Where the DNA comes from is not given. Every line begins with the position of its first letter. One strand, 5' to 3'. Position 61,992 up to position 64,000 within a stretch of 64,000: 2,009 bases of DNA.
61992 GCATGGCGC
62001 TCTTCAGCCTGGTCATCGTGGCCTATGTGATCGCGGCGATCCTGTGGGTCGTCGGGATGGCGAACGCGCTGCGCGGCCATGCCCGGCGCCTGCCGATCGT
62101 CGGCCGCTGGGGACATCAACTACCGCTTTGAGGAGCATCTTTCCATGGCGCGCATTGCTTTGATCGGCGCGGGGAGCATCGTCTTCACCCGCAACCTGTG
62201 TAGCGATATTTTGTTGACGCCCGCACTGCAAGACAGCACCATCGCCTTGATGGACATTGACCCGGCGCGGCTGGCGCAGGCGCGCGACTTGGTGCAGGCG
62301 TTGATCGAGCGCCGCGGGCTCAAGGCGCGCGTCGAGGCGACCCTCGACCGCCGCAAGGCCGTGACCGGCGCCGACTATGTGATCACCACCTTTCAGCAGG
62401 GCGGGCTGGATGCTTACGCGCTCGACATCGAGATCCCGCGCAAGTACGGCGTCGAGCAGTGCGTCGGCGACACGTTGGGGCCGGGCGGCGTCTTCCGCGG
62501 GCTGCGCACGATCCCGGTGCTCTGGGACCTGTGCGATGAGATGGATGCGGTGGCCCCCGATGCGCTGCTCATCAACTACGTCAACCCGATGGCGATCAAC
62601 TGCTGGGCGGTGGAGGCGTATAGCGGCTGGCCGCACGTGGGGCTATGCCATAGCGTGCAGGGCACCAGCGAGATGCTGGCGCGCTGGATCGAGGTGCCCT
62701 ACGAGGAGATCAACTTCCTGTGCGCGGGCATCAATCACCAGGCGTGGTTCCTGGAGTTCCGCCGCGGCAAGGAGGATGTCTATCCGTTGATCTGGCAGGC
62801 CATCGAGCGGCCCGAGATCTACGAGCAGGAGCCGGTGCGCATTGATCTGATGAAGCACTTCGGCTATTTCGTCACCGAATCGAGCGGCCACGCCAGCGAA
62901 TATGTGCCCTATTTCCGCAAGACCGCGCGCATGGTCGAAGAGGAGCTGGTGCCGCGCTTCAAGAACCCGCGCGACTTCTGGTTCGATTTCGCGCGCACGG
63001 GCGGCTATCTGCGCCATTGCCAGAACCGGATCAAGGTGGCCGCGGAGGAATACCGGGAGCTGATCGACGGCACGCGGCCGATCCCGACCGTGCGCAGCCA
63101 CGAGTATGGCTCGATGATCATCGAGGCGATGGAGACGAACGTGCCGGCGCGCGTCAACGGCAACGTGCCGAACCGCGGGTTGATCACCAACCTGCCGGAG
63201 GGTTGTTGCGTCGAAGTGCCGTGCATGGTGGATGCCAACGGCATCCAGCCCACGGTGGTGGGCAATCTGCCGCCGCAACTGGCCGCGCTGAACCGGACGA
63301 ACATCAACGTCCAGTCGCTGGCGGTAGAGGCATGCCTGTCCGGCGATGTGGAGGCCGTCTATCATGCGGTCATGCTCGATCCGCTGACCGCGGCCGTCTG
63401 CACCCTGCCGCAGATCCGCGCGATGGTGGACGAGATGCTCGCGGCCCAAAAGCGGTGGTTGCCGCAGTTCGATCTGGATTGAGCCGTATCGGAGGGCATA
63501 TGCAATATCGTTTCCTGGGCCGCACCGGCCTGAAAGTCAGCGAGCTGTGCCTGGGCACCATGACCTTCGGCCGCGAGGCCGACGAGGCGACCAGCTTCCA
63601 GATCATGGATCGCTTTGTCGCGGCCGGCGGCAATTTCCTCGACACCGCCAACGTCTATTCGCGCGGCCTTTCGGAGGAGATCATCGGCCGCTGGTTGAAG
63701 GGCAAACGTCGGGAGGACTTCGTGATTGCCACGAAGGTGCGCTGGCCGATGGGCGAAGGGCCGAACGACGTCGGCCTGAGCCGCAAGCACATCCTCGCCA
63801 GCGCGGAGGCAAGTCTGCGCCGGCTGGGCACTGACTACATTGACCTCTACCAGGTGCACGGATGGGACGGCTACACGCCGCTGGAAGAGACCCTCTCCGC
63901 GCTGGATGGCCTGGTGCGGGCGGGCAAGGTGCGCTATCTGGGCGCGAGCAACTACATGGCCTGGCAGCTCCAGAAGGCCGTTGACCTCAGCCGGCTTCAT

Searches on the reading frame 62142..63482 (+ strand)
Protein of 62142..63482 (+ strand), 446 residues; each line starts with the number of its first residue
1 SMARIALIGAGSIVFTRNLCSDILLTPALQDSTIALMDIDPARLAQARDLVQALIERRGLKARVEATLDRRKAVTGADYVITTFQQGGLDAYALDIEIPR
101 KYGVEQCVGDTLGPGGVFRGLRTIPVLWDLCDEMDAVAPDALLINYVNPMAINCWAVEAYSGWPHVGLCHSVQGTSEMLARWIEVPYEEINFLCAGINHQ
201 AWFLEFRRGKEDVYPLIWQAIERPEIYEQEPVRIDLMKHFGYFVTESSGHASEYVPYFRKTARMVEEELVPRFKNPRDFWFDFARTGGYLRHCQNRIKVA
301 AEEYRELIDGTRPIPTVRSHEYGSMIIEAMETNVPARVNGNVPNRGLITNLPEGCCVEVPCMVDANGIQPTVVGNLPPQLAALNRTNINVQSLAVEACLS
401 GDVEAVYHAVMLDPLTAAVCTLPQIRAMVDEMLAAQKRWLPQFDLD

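Call 3: search_protein_families(library=pfam, proteins=[window:62142-63482:+], max_evalue=0.01)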
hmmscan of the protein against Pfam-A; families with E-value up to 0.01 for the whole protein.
window:62142-63482:+ (446 aa): 2 families
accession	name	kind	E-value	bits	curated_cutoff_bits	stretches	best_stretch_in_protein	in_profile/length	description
PF11975.13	Glyco_hydro_4C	-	1.2e-60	205.5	24.1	1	194-416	1-211/211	Family 4 glycosyl hydrolase C-terminal domain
PF02056.22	Glyco_hydro_4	-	2.1e-57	194.1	23.2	1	4-183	1-181/183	Family 4 glycosyl hydrolase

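Call 4: search_protein_families(library=ncbifam, proteins=[window:62142-63482:+], max_evalue=0.01)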
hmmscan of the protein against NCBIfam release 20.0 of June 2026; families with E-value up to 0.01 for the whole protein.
window:62142-63482:+ (446 aa): 3 families
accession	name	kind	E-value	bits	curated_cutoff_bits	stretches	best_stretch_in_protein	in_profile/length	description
NF011657.0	PRK15076.1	subfamily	9.6e-187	620.8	486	1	2-443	2-429/432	alpha-galactosidase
NF041089.1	alpha_gluc_AglA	equivalog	1.3e-42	146.2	650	2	4-226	2-226/464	alpha-glucosidase AglA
NF004863.0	PRK06223.1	subfamily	0.0023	17.1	283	0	2-83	3-78/313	malate dehydrogenase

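Call 30: search_solved_structures(query=window:62142-63482:+, max_evalue=1e-20)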
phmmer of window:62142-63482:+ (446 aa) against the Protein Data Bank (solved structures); distinct sequences matched with E-value up to 1e-20: 10.
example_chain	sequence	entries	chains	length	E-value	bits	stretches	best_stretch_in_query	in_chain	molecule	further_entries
5c3m_A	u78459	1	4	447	1.9e-45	158.8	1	5-214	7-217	Putative 6-phospho-beta-glucosidase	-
1s6y_A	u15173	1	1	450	8.5e-45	156.7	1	4-208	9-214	6-phospho-beta-glucosidase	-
3fef_A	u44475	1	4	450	5.8e-43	150.7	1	3-416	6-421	Putative glucosidase lplD, ALPHA-GALACTURONIDASE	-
1obb_A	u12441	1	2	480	1.3e-35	126.4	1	3-223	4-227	ALPHA-GLUCOSIDASE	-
1u8x_X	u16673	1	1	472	3.7e-28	101.9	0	14-216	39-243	Maltose-6'-phosphate glucosidase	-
6wbt_A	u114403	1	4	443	1.2e-25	93.6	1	4-442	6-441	cellulase IBT99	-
7br4_A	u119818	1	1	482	1e-24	90.5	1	4-423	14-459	Alpha-glucosidase, putative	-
6dux_A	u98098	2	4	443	1.2e-24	90.3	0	9-206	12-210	6-phospho-alpha-glucosidase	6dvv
3u95_A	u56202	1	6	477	1.6e-24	89.8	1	4-432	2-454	Glycoside hydrolase, family 4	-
1vjt_A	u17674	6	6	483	3.7e-24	88.7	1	4-418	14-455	alpha-glucosidase | Alpha-glucosidase, putative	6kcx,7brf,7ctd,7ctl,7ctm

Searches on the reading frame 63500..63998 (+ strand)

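Call 93: search_protein_families(library=pfam, proteins=[window:63500-63998:+], max_evalue=1)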
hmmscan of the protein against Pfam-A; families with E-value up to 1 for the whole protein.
window:63500-63998:+ (166 aa): 2 families
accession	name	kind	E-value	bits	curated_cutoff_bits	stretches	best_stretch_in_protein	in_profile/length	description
PF00248.27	Aldo_ket_red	-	5e-51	174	24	1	15-160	1-149/291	Aldo/keto reductase family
PF24878.1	YkcB_C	-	0.22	11.9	27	1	119-151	38-69/85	Putative mannosyltransferase YkcB-like, C-terminal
